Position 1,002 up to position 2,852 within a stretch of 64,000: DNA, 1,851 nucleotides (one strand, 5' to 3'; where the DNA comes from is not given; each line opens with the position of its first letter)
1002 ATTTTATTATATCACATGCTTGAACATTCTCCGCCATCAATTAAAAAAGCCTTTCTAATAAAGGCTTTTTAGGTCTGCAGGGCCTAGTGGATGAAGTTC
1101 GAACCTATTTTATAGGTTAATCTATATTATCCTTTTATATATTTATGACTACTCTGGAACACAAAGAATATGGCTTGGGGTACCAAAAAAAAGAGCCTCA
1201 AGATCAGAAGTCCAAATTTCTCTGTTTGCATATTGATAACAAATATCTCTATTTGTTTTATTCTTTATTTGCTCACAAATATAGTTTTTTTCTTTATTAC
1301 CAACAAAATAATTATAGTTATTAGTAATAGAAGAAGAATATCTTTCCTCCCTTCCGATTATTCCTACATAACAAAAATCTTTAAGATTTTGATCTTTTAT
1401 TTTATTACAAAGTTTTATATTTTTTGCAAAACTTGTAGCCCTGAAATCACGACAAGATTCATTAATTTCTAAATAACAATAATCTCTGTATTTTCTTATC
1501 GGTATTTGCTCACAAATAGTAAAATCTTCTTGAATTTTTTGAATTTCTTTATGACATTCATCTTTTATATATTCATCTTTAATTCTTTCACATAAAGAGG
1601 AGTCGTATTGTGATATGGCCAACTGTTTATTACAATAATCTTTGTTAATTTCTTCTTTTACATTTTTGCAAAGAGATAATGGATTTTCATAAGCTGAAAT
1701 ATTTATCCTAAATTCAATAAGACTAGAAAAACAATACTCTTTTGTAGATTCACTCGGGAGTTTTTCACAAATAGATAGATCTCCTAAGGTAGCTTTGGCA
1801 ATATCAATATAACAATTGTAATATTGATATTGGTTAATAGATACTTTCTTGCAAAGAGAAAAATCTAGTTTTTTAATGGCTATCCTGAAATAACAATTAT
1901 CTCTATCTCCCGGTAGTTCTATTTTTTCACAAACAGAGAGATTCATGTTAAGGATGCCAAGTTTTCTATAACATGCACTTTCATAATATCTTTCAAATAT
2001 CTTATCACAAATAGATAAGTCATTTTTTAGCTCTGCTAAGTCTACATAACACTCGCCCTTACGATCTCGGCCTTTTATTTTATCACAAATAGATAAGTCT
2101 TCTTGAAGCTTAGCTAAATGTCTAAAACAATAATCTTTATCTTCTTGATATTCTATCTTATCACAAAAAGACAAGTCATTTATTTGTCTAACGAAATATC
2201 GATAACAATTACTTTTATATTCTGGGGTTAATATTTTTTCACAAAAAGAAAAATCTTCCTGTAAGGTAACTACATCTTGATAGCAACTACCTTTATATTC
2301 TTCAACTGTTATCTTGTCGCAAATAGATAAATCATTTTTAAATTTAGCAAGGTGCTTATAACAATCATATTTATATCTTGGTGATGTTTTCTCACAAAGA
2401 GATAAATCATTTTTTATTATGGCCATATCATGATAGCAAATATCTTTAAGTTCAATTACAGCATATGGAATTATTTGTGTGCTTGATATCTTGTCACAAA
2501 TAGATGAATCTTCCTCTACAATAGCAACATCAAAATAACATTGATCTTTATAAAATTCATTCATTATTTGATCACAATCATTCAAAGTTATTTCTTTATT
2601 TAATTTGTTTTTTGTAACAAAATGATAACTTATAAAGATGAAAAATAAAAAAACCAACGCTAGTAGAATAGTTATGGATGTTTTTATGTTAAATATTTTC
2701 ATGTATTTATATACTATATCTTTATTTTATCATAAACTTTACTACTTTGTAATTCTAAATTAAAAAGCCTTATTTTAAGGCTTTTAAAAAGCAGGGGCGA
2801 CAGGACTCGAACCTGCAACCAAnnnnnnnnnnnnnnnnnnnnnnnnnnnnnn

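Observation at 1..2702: Tandem pair of exported Cys-rich 26-residue-repeat proteins; the first has a DUF1566-like head and is missing from the ORF track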

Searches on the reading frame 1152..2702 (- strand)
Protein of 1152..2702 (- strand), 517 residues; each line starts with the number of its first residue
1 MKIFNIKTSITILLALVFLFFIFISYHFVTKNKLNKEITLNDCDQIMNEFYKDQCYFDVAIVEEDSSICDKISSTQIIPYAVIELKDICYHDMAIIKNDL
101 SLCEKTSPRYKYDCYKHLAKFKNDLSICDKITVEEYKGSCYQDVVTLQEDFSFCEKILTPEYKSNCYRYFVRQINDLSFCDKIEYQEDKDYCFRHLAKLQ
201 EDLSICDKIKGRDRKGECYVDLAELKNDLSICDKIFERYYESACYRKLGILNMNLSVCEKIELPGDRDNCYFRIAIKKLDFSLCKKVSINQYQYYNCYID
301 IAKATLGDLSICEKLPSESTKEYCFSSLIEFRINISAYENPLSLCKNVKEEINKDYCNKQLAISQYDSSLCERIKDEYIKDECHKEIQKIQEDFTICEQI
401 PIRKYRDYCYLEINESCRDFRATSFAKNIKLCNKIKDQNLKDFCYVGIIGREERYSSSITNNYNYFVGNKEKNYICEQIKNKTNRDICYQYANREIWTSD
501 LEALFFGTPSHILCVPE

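Call 3: search_protein_families(library=pfam, proteins=[window:1152-2702:-], max_evalue=10)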
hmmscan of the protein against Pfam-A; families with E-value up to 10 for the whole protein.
window:1152-2702:- (517 aa): 1 family
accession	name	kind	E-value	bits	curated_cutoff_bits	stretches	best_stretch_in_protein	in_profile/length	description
PF00447.23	HSF_DNA-bind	-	0.093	13.7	22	1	145-209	27-97/100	HSF-type DNA-binding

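Call 4: search_protein_families(library=ncbifam, proteins=[window:1152-2702:-], max_evalue=10)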
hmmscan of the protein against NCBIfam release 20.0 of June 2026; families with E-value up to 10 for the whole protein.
window:1152-2702:- (517 aa): 1 family
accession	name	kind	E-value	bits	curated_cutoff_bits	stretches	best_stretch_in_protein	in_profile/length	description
NF047818.1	LIC11996_lipo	equivalog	4.5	6.3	350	2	458-491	150-182/422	LIC11996 family lipoprotein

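Call 7: find_homologous_proteins(query=window:1152-2702:-)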
Query window:1152-2702:- (517 aa): 115 proteins with E <= 0.001 among 8000 candidates.
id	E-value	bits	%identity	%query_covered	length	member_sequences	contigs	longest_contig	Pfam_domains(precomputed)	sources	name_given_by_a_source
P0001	2.2e-64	237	35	62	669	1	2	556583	-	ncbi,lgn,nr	ncbi:MAG: hypothetical protein KatS3mg096_516 [Candidatus Parcubacteria bacterium]|nr:MAG: hypotheti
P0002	1.6e-42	164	30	68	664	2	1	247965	-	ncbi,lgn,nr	ncbi:hypothetical protein HRbin35_00041 [bacterium HR35]|nr:hypothetical protein HRbin35_00041 [bact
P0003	9.0e-42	162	26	54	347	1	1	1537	-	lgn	-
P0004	6.2e-40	156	32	55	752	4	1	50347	PF18915.6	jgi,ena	-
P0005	2.8e-39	154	31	67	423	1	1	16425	-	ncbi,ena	-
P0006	5.9e-39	153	34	55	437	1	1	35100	-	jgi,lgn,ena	-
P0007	2.7e-38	150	34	38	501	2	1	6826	-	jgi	-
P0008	3.7e-36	143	24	81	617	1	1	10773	-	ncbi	ncbi:MAG: hypothetical protein V1703_02840 [Candidatus Altiarchaeota archaeon]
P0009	4.4e-36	143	31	54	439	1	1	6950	-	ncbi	-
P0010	5.7e-36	143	30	57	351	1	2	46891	-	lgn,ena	-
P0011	3.8e-35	140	27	82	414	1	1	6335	-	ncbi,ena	-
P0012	1.9e-34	138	26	72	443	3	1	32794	-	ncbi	-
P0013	2.2e-34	138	25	72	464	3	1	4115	-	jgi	-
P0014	3.1e-34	137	28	71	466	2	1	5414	-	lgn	-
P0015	8.1e-33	132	39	43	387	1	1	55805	-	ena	-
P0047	1.8e-24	105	29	60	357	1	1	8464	-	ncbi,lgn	-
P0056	2.4e-22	98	38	32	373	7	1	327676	-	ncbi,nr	ncbi:MAG: hypothetical protein PHG13_00970 [Candidatus Pacebacteria bacterium]|nr:hypothetical prote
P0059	2.5e-21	95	28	49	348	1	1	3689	-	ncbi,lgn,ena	-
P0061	5.5e-21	93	32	47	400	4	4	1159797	-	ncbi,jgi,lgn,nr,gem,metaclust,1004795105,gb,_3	ncbi:MAG: hypothetical protein L7H18_04765 [Candidatus Nealsonbacteria bacterium DGGOD1a]|nr:MAG: hy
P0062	1.8e-20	92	37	32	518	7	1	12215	PF07603.18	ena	-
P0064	6.1e-20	90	43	19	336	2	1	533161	-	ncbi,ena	-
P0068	9.6e-19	86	35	24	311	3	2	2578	-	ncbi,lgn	-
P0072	6.5e-18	83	33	45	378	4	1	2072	PF07603.18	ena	-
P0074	1.4e-17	82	28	51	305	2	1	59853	-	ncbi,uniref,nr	ncbi:MAG: hypothetical protein J4478_03360 [Candidatus Diapherotrites archaeon]|uniref:Lipoprotein n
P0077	4.2e-17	81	27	76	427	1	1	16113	-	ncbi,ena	-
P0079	1.8e-16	78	33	37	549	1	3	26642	PF23598.2,PF12799.14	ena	-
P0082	5.7e-16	77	28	59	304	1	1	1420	-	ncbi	-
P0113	2.7e-4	38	25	26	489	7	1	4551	PF01323.27,PF13462.13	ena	-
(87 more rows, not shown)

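Call 8: search_solved_structures(query=window:1152-2702:-, max_evalue=10)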
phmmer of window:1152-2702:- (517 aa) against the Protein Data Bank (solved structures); distinct sequences matched with E-value up to 10: 0.

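Call 12: find_encoding_contigs(protein=P0056, flank=10000, max_places=4)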
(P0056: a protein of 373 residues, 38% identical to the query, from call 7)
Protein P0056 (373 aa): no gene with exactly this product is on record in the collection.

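Call 15: search_protein_families(library=pfam, alignment_id=A1, max_evalue=0.001)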
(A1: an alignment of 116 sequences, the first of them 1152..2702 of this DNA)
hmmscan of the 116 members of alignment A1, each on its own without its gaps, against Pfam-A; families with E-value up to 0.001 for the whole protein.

A. member 1, window:1152-2702:- (517 aa): 0 families

B. families by the number of members that match (of 116 scanned): 19 families
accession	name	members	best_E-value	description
PF07603.17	Lcl_C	2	1.1e-10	Lcl C-terminal domain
PF18884.5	TSP3_bac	2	1e-07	Bacterial TSP3 repeat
PF13462.12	Thioredoxin_4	1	1.5e-16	Thioredoxin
PF01323.26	DSBA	1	1.1e-13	DSBA-like thioredoxin domain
PF12799.13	LRR_4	1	1.5e-12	Leucine Rich repeats (2 copies)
PF18915.5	DUF5667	1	4.2e-11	Domain of unknown function (DUF5667)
PF18933.6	PsbP_2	1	4.7e-11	PsbP-like protein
PF01471.23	PG_binding_1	1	1.2e-06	Putative peptidoglycan binding domain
PF01789.22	PsbP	1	1.2e-06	PsbP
PF23416.1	DUF7107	1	2.6e-06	Domain of unknown function (DUF7107)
PF23598.1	LRR_14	1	4.6e-06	Leucine-rich repeat region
PF21164.2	Dumpy_DPY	1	1.1e-05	Dumpy, DPY module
PF00526.23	Dicty_CTDC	1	4e-05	Dictyostelium (slime mold) repeat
PF17247.7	DUF5316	1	0.00023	Family of unknown function (DUF5316)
PF13248.11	Zn_ribbon_3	1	0.00026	zinc-ribbon domain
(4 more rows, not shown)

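Call 28: predict_structure(alignment_id=A1)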
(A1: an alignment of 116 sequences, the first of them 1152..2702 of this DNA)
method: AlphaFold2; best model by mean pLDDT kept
length: 517 residues; sequences in the alignment: 116
mean_pLDDT: 79.4   pTM: 0.67
mean pLDDT of the five models: 79.4, 77.3, 76.9, 74.8, 74.6
residues with pLDDT >= 90: 260; 70-90: 102; 50-70: 92; < 50: 63
segments of 3 or more residues with pLDDT < 50: 1-4, 330-336, 415-425, 453-467, 496-517
pLDDT, mean of each block of 10 residues (from residue 1): 61 91 78 71 94 95 97 74 88 97 95 97 97 96 94 95 96 96 97 98 98 98 97 96 95 93 88 89 82 58 65 71 64 47 59 86 93 94 92 77 63 44 52 75 70 44 45 81 77 51 31 31
secondary structure, 60 per line:
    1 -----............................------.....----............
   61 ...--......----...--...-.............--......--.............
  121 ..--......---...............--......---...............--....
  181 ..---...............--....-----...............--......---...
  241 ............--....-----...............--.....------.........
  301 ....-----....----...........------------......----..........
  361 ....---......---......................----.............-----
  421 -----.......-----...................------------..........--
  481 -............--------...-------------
elements in order: H6-33 H40-44 H49-63 H66-71 E76-78 E81-83 H85-97 H100-105 H108-122 H125-130 H134-148 H151-156 H160-174 H177-182 H186-200 H203-206 H212-226 H229-234 H238-252 H255-258 H264-278 H281-285 H292-304 H310-313 H318-328 H341-346 H351-364 H368-373 H377-398 H403-415 H426-432 H438-456 H469-478 H482-493

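Call 48: search_protein_families(library=pfam, proteins=[P0056, P0062, P0072], max_evalue=0.01)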
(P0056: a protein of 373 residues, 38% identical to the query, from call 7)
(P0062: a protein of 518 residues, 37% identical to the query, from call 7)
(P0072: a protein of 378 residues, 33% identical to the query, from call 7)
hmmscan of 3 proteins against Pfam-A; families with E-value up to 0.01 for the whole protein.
P0056 (373 aa): 1 family
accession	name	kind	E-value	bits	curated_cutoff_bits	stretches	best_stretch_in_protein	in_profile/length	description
PF07603.17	Lcl_C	-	0.0066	17.2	34.9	0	43-131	12-89/117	Lcl C-terminal domain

P0062 (518 aa): 1 family
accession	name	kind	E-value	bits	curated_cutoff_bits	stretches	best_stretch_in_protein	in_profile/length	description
PF07603.17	Lcl_C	-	9.7e-06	26.3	34.9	1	56-170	11-116/117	Lcl C-terminal domain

P0072 (378 aa): 1 family
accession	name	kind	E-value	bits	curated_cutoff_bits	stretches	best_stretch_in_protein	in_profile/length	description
PF07603.17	Lcl_C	-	1.1e-10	42.3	34.9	1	53-166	11-116/117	Lcl C-terminal domain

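Call 54: find_related_loci(query=window:1152-2702:-, collection=genome_contigs, flank=6000)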
Query window:1152-2702:- (517 aa) in genome_contigs; peptide patterns used: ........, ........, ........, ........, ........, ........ (x = any residue, [..] = any of these).
30 stretches matched a pattern; 1 encode a relative of the query (tblastn E <= 1e-3); 1 distinct loci.
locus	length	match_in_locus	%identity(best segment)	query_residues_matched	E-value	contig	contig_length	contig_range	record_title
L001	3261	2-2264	100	24-517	0e+0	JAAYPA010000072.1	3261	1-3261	MAG: Mollicutes bacterium isolate AS22ysBPME_135 139799_AS22, whole genome shotgun sequence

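Call 55: predict_structure(alignment_id=A4)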
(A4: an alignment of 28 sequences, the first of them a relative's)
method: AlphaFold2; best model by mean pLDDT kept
length: 373 residues; sequences in the alignment: 28
mean_pLDDT: 81.4   pTM: 0.66
mean pLDDT of the five models: 81.4, 80.2, 80.1, 80.0, 79.7
residues with pLDDT >= 90: 178; 70-90: 116; 50-70: 30; < 50: 49
segments of 3 or more residues with pLDDT < 50: 1-16, 91-118, 166-168
pLDDT, mean of each block of 10 residues (from residue 1): 45 56 79 83 88 94 89 89 62 38 36 43 81 70 70 88 67 91 90 92 97 94 97 95 92 88 73 92 95 92 86 95 94 93 95 89 94 88
secondary structure, 60 per line:
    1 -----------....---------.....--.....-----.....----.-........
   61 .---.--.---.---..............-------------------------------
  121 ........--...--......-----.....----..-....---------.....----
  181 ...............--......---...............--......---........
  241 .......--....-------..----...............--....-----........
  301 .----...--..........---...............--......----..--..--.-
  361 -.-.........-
elements in order: H12-15 E25-29 E32-36 E42-46 H53-61 H76-89 E121-128 E136-141 E147-151 E159-162 H172-176 H181-195 H198-203 H207-221 H224-229 H233-247 H250-253 H269-281 H284-287 H293-301 H311-320 H324-338 H341-346 H364-372

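Call 65: search_protein_families(library=pfam, proteins=[L001:2483-2806:+], max_evalue=0.01)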
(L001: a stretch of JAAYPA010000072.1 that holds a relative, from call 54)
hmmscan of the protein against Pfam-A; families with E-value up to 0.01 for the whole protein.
L001:2483-2806:+ (108 aa): 0 families

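Call 69: find_encoding_contigs(protein=window:1152-2702:-, flank=8000, max_places=4)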
Protein window:1152-2702:- (517 aa): 12 contigs read that carry it; 4 places shown.
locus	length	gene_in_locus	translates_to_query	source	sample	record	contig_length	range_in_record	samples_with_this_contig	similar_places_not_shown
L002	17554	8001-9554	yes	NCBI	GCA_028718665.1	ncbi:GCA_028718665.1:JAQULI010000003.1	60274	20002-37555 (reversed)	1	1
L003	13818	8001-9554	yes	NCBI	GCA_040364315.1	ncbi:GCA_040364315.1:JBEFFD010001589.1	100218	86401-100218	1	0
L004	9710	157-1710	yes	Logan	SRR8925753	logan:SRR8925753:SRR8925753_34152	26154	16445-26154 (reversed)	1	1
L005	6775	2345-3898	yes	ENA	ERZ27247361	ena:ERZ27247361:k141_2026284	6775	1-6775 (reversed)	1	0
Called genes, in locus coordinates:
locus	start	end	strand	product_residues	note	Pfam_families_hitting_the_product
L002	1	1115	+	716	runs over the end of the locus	PF17854:FtsK_alpha, PF01580:FtsK_SpoIIIE, PF09397:FtsK_gamma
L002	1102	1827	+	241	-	PF12844:HTH_19, PF13413:HTH_25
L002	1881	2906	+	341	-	PF00154:RecA_N, PF06745:ATPase (weak), PF08423:Rad51, PF13481:AAA_25 (faint), PF21096:RecA_C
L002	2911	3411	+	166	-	PF01250:Ribosomal_S6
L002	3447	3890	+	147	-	PF00436:SSB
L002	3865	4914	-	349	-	PF03462:PCRF, PF00472:RF-1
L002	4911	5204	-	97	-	PF01197:Ribosomal_L31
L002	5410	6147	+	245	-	PF00318:Ribosomal_S2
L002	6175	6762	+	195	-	PF00889:EF_TS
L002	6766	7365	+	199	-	-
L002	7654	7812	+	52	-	PF00471:Ribosomal_L33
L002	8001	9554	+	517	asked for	-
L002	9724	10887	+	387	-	-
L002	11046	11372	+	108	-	-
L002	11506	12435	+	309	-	PF00005:ABC_tran, PF13304:AAA_21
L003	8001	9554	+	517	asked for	-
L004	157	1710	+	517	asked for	-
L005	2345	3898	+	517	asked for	-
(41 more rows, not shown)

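Call 71: find_encoding_contigs(protein=P0001, flank=6000, max_places=1)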
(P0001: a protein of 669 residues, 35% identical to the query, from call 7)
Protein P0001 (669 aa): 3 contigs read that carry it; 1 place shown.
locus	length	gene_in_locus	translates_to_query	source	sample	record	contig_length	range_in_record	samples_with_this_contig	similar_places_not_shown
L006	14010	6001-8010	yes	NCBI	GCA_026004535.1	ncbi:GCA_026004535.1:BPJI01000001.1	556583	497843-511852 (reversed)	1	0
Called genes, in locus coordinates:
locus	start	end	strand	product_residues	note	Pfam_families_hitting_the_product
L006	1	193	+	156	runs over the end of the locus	PF04002:RadC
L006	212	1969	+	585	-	PF01555:N6_N4_Mtase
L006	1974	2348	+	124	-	PF04471:Mrr_cat (weak)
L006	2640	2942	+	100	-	-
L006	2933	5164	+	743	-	PF00270:DEAD, PF04851:ResIII, PF18766:SWI2_SNF2, PF27151:YagJ (weak)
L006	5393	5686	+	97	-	PF01863:YgjP-like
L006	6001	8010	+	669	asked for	-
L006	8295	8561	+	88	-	PF12728:HTH_17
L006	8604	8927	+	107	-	-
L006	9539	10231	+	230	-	PF00119:ATP-synt_A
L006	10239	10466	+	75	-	PF00137:ATP-synt_C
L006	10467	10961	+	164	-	PF00430:ATP-synt_B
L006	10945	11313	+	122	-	-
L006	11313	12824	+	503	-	PF02874:ATP-synt_ab_N (weak), PF00006:ATP-synt_ab, PF00306:ATP-synt_ab_C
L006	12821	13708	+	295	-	PF00231:ATP-synt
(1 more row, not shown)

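Call 72: find_encoding_contigs(protein=P0061, flank=6000, max_places=1)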
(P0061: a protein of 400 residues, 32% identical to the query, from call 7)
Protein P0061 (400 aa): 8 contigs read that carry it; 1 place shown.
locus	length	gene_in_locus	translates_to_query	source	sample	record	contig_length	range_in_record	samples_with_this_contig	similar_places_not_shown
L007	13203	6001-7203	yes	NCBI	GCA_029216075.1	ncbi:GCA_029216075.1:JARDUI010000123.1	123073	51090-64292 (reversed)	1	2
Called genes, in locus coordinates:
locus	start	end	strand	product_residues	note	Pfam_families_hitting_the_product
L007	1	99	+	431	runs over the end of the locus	PF13173:AAA_14, PF13635:DUF4143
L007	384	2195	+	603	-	PF13522:GATase_6, PF13537:GATase_7, PF01380:SIS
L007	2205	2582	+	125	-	-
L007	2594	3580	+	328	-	PF13936:HTH_38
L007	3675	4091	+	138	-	-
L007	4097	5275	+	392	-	PF00145:DNA_methylase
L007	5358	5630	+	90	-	PF15919:HicB_lk_antitox, PF21748:UPF0150 (weak)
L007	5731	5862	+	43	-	PF07927:HicA_toxin (weak)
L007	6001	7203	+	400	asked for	-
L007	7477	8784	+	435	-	PF13173:AAA_14, PF13635:DUF4143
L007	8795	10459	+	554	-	PF01855:POR_N, PF02775:TPP_enzyme_C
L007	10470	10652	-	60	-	-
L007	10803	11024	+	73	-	-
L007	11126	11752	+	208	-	PF01558:POR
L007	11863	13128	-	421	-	PF00275:EPSP_synthase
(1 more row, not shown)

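Call 73: find_encoding_contigs(protein=P0074, flank=6000, max_places=1)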
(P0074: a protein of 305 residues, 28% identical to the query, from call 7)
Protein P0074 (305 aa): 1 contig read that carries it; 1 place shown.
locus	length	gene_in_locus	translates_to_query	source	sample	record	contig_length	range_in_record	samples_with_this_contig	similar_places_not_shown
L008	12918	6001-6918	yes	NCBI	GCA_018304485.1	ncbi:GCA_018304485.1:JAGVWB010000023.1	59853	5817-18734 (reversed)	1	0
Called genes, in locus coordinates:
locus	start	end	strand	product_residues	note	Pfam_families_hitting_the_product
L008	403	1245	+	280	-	PF01370:Epimerase, PF04321:RmlD_sub_bind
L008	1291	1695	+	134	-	PF11969:DcpS_C, PF01230:HIT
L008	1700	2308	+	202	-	-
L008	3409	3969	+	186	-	PF01470:Peptidase_C15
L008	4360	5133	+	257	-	PF02661:Fic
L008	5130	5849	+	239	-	PF01209:Ubie_methyltran, PF13489:Methyltransf_23 (weak), PF01564:Spermine_synth, PF05175:MTS (weak), PF13847:Methyltransf_31, PF08241:Methyltransf_11, PF08242:Methyltransf_12, PF13649:Methyltransf_25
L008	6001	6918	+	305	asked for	-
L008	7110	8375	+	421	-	PF13173:AAA_14, PF13635:DUF4143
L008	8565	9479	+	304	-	PF02661:Fic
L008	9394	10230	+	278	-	PF01370:Epimerase, PF02719:Polysacc_synt_2, PF01073:3Beta_HSD, PF04321:RmlD_sub_bind, PF16363:GDP_Man_Dehyd, PF07993:NAD_binding_4 (faint)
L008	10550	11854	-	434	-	-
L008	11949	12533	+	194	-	PF01914:MarC, PF03741:TerC (weak)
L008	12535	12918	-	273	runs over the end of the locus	-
